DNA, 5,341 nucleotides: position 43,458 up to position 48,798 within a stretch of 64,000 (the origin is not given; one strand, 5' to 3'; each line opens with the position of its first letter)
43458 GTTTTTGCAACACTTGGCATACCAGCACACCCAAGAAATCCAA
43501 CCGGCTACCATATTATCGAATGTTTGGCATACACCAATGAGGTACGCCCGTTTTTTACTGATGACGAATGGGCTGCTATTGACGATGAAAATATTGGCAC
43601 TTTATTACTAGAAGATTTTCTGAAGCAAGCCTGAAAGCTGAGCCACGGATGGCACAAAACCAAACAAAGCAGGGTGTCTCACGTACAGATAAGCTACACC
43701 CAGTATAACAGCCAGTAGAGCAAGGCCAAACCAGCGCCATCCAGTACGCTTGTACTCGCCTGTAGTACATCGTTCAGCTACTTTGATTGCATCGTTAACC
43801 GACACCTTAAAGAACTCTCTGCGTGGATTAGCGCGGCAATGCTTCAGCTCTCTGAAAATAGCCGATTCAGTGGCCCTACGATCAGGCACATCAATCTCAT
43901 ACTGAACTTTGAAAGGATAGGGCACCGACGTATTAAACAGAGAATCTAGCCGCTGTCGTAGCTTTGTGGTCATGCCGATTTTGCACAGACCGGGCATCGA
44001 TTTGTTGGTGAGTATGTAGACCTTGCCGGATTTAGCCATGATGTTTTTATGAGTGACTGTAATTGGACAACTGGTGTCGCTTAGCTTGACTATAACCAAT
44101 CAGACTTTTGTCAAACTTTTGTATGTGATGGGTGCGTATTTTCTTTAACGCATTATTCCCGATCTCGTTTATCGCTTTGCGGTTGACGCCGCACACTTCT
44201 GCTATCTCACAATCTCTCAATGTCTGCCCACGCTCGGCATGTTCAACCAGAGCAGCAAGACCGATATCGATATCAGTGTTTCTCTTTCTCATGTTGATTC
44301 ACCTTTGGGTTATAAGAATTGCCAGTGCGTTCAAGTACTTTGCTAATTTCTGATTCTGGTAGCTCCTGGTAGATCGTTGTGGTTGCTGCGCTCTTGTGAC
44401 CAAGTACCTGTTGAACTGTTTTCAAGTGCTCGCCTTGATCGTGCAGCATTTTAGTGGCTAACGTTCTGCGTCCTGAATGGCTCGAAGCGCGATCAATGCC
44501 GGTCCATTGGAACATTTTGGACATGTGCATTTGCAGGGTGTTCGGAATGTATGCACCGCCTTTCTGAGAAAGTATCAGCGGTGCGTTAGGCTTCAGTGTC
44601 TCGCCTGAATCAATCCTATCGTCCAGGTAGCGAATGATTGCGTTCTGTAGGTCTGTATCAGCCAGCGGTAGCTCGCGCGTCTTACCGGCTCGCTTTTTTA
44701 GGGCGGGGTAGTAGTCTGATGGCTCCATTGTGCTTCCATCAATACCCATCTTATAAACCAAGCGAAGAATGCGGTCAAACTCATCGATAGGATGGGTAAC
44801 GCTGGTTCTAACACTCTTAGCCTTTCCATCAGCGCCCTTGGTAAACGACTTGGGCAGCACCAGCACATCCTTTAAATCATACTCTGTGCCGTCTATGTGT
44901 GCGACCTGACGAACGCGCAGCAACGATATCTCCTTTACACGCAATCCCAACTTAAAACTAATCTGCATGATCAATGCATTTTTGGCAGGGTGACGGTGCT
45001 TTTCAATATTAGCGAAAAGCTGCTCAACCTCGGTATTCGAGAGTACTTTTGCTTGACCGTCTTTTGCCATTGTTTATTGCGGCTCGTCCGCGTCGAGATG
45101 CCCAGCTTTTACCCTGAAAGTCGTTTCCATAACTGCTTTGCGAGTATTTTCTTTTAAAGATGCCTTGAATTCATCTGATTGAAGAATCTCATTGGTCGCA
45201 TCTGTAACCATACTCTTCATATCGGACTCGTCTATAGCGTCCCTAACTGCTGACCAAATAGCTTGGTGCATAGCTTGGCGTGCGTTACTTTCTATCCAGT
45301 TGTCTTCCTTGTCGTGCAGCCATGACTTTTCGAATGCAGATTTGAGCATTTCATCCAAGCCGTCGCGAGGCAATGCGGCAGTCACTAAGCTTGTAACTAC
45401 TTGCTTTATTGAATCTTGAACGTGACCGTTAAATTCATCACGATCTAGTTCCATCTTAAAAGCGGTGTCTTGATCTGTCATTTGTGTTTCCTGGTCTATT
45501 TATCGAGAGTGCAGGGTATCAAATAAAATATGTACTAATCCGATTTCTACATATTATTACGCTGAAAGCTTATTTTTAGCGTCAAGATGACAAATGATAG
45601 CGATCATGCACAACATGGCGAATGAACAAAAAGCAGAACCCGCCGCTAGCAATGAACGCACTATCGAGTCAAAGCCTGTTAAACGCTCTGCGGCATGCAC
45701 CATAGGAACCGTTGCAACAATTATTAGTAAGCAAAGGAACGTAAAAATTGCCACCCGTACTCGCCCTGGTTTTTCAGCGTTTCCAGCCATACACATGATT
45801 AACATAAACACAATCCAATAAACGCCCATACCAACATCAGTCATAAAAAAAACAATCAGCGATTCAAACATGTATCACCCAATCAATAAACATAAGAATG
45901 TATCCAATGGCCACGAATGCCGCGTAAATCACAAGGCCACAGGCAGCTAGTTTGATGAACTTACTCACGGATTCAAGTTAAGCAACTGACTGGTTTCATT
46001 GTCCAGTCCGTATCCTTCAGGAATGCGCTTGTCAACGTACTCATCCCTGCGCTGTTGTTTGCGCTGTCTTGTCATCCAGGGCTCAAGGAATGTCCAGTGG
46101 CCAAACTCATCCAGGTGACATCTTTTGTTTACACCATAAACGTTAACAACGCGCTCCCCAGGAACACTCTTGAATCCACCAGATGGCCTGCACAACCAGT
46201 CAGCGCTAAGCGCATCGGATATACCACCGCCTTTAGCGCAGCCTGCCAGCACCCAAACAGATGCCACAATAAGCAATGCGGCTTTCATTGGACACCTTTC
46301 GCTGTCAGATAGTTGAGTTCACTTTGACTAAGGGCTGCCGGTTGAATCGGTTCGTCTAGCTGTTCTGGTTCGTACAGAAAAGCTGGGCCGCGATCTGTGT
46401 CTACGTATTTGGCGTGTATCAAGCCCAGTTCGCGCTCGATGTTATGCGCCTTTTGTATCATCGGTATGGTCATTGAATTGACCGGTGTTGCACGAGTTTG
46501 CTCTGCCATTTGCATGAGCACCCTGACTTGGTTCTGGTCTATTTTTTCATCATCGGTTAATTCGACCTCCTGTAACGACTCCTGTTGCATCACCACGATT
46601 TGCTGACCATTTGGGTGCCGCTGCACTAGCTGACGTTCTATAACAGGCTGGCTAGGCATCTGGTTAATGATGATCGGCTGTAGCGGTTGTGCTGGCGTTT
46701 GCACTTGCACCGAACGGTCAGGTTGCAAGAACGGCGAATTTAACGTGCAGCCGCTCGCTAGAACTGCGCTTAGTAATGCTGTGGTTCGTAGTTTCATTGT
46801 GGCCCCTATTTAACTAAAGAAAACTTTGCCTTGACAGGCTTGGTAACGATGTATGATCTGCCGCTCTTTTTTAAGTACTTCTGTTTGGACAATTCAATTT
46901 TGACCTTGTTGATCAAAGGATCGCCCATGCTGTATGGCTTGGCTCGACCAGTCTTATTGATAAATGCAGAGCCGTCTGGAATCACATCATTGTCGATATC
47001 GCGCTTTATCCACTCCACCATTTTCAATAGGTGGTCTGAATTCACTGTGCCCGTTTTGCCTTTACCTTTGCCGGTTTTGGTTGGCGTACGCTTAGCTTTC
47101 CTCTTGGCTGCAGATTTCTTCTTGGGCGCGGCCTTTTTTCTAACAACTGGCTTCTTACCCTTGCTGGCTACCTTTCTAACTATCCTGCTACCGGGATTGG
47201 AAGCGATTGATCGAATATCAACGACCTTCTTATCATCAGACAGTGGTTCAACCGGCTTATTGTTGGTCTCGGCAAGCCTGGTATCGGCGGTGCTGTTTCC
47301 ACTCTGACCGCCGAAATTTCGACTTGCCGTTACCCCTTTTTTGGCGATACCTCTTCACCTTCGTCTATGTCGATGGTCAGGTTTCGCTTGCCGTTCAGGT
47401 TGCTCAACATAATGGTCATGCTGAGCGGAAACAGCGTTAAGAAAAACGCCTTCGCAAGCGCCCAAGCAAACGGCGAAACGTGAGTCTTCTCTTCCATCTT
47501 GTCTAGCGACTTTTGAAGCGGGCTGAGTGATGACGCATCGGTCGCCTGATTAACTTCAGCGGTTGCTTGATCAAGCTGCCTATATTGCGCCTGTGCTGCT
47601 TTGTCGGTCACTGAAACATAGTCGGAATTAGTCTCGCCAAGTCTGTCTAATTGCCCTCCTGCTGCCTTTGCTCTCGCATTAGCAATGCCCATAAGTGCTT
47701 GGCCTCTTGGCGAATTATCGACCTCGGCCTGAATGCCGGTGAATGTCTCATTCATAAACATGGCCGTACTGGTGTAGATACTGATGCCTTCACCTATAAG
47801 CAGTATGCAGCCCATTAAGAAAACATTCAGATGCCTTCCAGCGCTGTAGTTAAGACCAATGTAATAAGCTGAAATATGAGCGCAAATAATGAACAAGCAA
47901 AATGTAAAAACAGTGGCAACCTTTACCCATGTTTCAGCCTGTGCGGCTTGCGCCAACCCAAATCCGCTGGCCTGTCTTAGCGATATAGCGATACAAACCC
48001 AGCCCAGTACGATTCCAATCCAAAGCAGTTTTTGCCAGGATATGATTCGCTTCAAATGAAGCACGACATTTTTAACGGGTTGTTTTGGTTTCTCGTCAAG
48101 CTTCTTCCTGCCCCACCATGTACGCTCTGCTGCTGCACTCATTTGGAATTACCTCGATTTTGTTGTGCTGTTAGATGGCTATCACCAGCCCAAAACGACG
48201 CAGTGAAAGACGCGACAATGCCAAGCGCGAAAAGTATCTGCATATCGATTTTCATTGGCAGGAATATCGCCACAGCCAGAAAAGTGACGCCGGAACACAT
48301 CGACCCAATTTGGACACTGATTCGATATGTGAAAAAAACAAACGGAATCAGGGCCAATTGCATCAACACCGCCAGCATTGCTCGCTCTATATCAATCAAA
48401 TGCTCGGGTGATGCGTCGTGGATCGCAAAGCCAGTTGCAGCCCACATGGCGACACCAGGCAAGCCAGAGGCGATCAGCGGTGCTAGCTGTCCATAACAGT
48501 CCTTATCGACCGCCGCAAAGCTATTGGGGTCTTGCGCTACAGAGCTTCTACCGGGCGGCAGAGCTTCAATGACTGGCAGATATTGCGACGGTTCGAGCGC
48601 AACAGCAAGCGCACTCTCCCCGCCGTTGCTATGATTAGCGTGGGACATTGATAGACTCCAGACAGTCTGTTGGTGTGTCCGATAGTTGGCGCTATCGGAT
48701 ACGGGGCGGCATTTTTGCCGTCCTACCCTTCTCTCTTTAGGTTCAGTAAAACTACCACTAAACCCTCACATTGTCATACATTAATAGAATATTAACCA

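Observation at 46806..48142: Probable -1 programmed frameshift gives a 4-TM membrane protein a histone-like, HTH-like DNA-binding tail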

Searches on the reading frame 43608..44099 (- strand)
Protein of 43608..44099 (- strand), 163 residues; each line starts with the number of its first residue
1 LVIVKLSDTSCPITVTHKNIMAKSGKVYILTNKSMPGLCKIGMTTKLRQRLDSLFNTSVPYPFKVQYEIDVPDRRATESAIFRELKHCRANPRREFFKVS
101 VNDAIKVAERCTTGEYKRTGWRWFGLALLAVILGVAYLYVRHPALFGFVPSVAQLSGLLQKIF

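Call 59: search_protein_families(library=pfam, proteins=[window:43608-44099:-], max_evalue=0.001)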
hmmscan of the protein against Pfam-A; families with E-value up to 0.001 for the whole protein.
window:43608-44099:- (163 aa): 2 families
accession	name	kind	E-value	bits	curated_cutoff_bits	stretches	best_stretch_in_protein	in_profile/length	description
PF10544.15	T5orf172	-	6.1e-16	59.2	20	1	26-110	2-99/101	T5orf172 domain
PF13455.12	MUG113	-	8.2e-14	52.4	22.3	1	39-111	1-73/73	Meiotically up-regulated gene 113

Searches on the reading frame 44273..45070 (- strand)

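Call 7: search_protein_families(library=pfam, proteins=[window:44273-45070:-], max_evalue=0.1)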
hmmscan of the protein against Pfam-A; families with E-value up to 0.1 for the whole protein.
window:44273-45070:- (265 aa): 1 family
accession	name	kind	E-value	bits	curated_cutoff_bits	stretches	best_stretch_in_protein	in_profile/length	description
PF00589.27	Phage_integrase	-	6.4e-18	65.6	27.1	2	128-237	63-168/172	Phage integrase family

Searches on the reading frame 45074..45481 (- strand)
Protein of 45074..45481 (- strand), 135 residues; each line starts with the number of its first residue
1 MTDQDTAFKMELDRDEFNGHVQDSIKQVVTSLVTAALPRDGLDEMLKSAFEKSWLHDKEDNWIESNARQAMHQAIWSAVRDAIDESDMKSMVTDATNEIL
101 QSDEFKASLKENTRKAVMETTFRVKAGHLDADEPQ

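Call 7: search_protein_families(library=pfam, proteins=[window:45074-45481:-], max_evalue=0.1)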
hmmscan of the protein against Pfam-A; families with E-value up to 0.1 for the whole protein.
window:45074-45481:- (135 aa): 3 families
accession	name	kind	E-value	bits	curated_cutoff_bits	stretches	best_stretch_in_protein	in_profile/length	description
PF04830.18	DUF637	-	0.02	15.1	26.6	1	22-100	34-119/168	Possible hemagglutinin (DUF637)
PF05696.16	DUF826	-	0.063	13.9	25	0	86-115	2-32/75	Protein of unknown function (DUF826)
PF11701.14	UNC45-central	-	0.1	13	25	0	91-115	70-94/154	Myosin-binding striated muscle assembly central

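Call 8: search_protein_families(library=phrogs, proteins=[window:45074-45481:-], max_evalue=0.01)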
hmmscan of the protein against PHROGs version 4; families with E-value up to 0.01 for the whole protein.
window:45074-45481:- (135 aa): 0 families

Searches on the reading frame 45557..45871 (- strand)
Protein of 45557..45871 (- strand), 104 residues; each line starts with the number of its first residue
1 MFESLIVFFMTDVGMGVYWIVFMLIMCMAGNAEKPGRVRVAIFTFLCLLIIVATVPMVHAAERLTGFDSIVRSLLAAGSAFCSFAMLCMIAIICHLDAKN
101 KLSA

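Call 7: search_protein_families(library=pfam, proteins=[window:45557-45871:-], max_evalue=0.1)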
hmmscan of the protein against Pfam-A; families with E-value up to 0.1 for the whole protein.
window:45557-45871:- (104 aa): 2 families
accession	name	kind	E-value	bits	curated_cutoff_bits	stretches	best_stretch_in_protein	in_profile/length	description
PF04976.17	DmsC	-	0.0098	15.8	22.3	1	4-89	9-101/275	DMSO reductase anchor subunit (DmsC)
PF07937.16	DUF1686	-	0.029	14.7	25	1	5-76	94-165/182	Protein of unknown function (DUF1686)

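Call 8: search_protein_families(library=phrogs, proteins=[window:45557-45871:-], max_evalue=0.01)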
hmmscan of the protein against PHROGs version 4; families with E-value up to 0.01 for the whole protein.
window:45557-45871:- (104 aa): 0 families

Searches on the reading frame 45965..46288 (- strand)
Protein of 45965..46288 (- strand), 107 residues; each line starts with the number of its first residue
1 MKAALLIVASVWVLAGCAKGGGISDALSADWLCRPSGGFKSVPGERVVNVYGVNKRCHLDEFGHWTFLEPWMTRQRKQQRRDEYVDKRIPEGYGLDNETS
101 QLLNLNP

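Call 7: search_protein_families(library=pfam, proteins=[window:45965-46288:-], max_evalue=0.1)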
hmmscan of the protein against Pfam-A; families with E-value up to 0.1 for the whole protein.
window:45965-46288:- (107 aa): 1 family
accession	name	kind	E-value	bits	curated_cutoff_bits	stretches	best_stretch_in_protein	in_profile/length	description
PF24381.1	DUF7537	-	0.083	12.8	31.7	1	4-30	3-29/258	Family of unknown function (DUF7537)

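Call 8: search_protein_families(library=phrogs, proteins=[window:45965-46288:-], max_evalue=0.01)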
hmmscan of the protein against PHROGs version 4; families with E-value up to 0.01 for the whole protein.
window:45965-46288:- (107 aa): 0 families

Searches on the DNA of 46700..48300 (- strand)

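Call 6: search_dna_similar(query=window:46700-48300:-, collection=phages, mode=distant, max_rows=30)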
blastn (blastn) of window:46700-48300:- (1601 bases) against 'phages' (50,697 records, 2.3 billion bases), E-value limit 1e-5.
No match.

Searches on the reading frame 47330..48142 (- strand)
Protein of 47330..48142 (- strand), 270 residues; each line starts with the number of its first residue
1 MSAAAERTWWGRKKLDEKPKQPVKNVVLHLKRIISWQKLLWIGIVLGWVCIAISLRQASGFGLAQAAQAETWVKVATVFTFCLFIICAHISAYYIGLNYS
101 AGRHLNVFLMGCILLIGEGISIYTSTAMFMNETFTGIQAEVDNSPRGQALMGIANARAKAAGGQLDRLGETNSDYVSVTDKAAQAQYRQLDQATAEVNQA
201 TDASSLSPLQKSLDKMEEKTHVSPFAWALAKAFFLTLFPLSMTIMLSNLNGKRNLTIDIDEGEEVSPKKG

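Call 7: search_protein_families(library=pfam, proteins=[window:47330-48142:-], max_evalue=0.1)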
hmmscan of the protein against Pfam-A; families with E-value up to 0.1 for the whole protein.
window:47330-48142:- (270 aa): 0 families

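Call 8: search_protein_families(library=phrogs, proteins=[window:47330-48142:-], max_evalue=0.01)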
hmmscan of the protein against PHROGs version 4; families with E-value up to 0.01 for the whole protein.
window:47330-48142:- (270 aa): 0 families

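Call 12: find_related_loci(query=window:47330-48142:-, collection=viral_contigs, flank=3000)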
Query window:47330-48142:- (270 aa) in viral_contigs; peptide patterns used: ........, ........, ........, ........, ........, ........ (x = any residue, [..] = any of these).
14 stretches matched a pattern, but none encodes a relative of the query by tblastn (E <= 1e-3).

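Call 14: find_homologous_proteins(query=window:47330-48142:-, max_evalue=0.01)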
Query window:47330-48142:- (270 aa): 3 proteins with E <= 0.01 among 3046 candidates.
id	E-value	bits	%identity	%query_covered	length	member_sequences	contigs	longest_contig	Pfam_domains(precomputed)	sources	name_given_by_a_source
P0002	6.4e-176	601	100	100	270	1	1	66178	-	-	-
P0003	1.3e-107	377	65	100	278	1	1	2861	-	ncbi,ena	-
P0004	4.1e-103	362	64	100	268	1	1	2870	-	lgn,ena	-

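Call 15: find_encoding_contigs(protein=P0003, flank=5000)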
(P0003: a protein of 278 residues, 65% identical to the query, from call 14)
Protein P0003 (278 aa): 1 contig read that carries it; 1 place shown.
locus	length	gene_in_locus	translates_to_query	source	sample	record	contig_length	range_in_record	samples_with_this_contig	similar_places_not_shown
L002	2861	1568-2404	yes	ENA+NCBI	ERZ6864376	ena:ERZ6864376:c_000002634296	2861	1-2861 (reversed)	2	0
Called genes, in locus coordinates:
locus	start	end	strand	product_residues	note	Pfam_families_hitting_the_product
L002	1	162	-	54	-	?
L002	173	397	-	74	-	-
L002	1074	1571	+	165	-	-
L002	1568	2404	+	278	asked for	-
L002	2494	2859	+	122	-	?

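Call 16: find_encoding_contigs(protein=P0004, flank=5000)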
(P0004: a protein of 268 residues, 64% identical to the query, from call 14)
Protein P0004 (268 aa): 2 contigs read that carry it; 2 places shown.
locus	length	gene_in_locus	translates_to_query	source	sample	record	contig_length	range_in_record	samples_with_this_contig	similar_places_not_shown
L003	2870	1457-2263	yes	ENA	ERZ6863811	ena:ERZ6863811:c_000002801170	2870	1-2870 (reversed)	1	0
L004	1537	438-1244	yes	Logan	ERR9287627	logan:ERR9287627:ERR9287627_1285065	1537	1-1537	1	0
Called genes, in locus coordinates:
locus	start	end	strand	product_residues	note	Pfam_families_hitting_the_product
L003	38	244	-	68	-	-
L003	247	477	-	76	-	-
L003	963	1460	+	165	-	-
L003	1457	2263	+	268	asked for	-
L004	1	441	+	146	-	?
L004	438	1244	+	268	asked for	-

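Call 32: find_related_loci(query=A3, collection=viral_contigs, flank=4000)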
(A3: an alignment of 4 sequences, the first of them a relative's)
Query A3 (270 aa) in viral_contigs; peptide patterns used: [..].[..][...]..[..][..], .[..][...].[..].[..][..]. (x = any residue, [..] = any of these).
209 stretches matched a pattern, but none encodes a relative of the query by tblastn (E <= 1e-3).

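Call 35: find_related_loci(query=A3, collection=metagenome_contigs, flank=4000)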
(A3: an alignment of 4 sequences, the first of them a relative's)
Query A3 (270 aa) in metagenome_contigs; peptide patterns used: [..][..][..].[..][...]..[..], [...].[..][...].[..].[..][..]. (x = any residue, [..] = any of these).
441 stretches matched a pattern, but none encodes a relative of the query by tblastn (E <= 1e-3).

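Call 36: find_related_loci(query=A3, collection=genome_contigs, flank=4000)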
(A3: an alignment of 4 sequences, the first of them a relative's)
Query A3 (270 aa) in genome_contigs; peptide patterns used: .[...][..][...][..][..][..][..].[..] (x = any residue, [..] = any of these).
92 stretches matched a pattern, but none encodes a relative of the query by tblastn (E <= 1e-3).

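Call 37: find_homologous_proteins(query=A3, max_evalue=0.01)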
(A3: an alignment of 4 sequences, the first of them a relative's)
Query A3 (4 sequences) (270 aa, profile of the alignment): 5 proteins with E <= 0.01 among 8000 candidates.
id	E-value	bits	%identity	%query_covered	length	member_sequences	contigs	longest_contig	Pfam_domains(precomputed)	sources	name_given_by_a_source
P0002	2.7e-146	504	100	100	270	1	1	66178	-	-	-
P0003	5.1e-143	494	65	100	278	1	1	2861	-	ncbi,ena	-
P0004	9.9e-138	476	64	100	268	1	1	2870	-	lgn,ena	-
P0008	5.6e-40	156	-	-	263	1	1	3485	-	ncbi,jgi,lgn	-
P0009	5.2e-33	133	24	80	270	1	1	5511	-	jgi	-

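Call 39: find_encoding_contigs(protein=P0008, flank=5000)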
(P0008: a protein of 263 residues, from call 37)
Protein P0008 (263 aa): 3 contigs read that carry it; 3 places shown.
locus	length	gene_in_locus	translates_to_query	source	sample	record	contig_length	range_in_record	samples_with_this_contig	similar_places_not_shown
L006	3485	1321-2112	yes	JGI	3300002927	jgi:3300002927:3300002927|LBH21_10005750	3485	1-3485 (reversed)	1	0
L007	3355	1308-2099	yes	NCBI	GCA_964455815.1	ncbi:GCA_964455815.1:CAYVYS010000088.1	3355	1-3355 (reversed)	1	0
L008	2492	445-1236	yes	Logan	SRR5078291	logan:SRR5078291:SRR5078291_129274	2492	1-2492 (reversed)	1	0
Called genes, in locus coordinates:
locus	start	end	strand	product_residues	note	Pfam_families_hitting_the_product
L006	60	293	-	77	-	-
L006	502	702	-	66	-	-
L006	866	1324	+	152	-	-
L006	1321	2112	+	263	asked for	-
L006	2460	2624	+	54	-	-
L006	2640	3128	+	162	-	-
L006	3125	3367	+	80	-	-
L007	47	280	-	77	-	-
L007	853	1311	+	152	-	-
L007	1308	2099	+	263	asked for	-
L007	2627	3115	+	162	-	-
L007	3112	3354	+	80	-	?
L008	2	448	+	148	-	?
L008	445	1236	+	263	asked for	-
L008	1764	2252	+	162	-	-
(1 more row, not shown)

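Call 40: find_encoding_contigs(protein=P0009, flank=5000)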
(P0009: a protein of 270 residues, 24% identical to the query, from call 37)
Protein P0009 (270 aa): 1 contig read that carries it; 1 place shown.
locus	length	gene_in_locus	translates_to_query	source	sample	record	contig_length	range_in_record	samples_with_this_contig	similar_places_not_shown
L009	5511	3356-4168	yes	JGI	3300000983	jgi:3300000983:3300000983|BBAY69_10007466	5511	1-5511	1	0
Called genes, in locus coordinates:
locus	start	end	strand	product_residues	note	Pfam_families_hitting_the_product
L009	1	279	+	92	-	?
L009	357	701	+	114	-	-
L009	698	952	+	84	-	-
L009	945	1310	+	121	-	-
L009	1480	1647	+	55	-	-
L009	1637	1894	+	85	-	-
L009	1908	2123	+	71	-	-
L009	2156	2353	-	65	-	-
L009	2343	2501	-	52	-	-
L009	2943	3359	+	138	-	-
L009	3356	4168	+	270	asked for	-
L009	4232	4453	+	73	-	-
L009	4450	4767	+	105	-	-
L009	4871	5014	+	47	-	-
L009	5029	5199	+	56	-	-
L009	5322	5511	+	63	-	?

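Call 62: predict_structure(alignment_id=A9)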
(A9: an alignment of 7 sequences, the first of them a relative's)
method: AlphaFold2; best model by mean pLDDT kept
length: 270 residues; sequences in the alignment: 7
mean_pLDDT: 58.0   pTM: 0.37
mean pLDDT of the five models: 58.0, 53.7, 47.6, 47.0, 46.2
residues with pLDDT >= 90: 0; 70-90: 47; 50-70: 151; < 50: 72
segments of 3 or more residues with pLDDT < 50: 1-31, 55-69, 171-176, 256-270
pLDDT, mean of each block of 10 residues (from residue 1): 36 35 41 53 57 49 43 59 70 73 74 73 68 63 64 64 52 49 63 64 55 65 68 70 70 52 38
secondary structure, 60 per line:
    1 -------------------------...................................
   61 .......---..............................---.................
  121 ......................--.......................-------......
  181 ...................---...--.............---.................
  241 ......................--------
elements in order: H26-67 H71-100 H104-142 H145-167 H175-199 H208-220 H224-262

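Call 80: search_protein_families(library=pfam, proteins=[L006:60-293:-, L006:502-702:-, L002:173-397:-, L003:38-244:-, L003:247-477:-, L009:2156-2353:-, L009:2343-2501:-], max_evalue=0.01)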
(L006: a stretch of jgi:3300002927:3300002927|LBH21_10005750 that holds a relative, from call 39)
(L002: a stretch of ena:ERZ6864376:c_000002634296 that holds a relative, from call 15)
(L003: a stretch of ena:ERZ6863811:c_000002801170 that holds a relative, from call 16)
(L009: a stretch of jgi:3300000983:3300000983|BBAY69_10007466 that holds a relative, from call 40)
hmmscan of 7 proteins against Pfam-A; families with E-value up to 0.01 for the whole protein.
L006:60-293:- (77 aa): 0 families

L006:502-702:- (66 aa): 0 families

L002:173-397:- (74 aa): 0 families

L003:38-244:- (68 aa): 0 families

L003:247-477:- (76 aa): 0 families

L009:2156-2353:- (65 aa): 0 families

L009:2343-2501:- (52 aa): 1 family
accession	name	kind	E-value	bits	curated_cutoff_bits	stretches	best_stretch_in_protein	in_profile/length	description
PF01402.27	RHH_1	-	3.8e-05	23.9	20.5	1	4-38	3-36/39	Ribbon-helix-helix protein, copG family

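Call 85: search_protein_families(library=pfam, alignment_id=A9, max_evalue=1)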
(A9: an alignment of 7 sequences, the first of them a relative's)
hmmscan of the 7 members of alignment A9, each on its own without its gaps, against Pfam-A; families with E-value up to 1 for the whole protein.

A. member 1, P0002 (270 aa): 0 families

B. families by the number of members that match (of 7 scanned): 15 families
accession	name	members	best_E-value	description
PF05328.17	CybS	1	0.004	CybS, succinate dehydrogenase cytochrome B small subunit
PF01794.25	Ferric_reduct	1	0.0087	Ferric reductase like transmembrane component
PF06810.17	Phage_scaffold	1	0.011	Phage capsid assembly scaffolding protein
PF13346.12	ABC2_membrane_5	1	0.011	ABC-2 family transporter protein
PF20990.2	DUF2207_C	1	0.013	Predicted membrane protein (DUF2207) C-terminal domain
PF05812.17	Herpes_BLRF2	1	0.081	Herpesvirus BLRF2 protein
PF01578.25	Cytochrom_C_asm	1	0.085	Cytochrome C assembly protein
PF04977.20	DivIC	1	0.12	Septum formation initiator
PF20882.2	Sos7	1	0.14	Kinetochore protein Sos7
PF21529.2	GLV1-2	1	0.18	Gloven 1/2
PF19749.4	DUF6236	1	0.21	Family of unknown function (DUF6236)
PF12420.13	DUF3671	1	0.5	Fam-L, Fam-M like protein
PF05569.17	Peptidase_M56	1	0.71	BlaR1 peptidase M56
PF11902.13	DUF3422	1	0.72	Protein of unknown function (DUF3422)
PF20959.2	BibA_N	1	0.9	BibA adhesin stalk domain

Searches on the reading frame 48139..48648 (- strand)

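Call 7: search_protein_families(library=pfam, proteins=[window:48139-48648:-], max_evalue=0.1)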
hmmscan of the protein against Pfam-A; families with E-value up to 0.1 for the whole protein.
window:48139-48648:- (169 aa): 1 family
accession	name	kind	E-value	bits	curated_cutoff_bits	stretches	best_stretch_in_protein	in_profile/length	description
PF11803.13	UXS1_N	-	0.006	17.3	30.1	0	83-109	6-32/75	UDP-glucuronate decarboxylase N-terminal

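Call 8: search_protein_families(library=phrogs, proteins=[window:48139-48648:-], max_evalue=0.01)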
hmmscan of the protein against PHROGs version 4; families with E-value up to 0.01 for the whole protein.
window:48139-48648:- (169 aa): 0 families
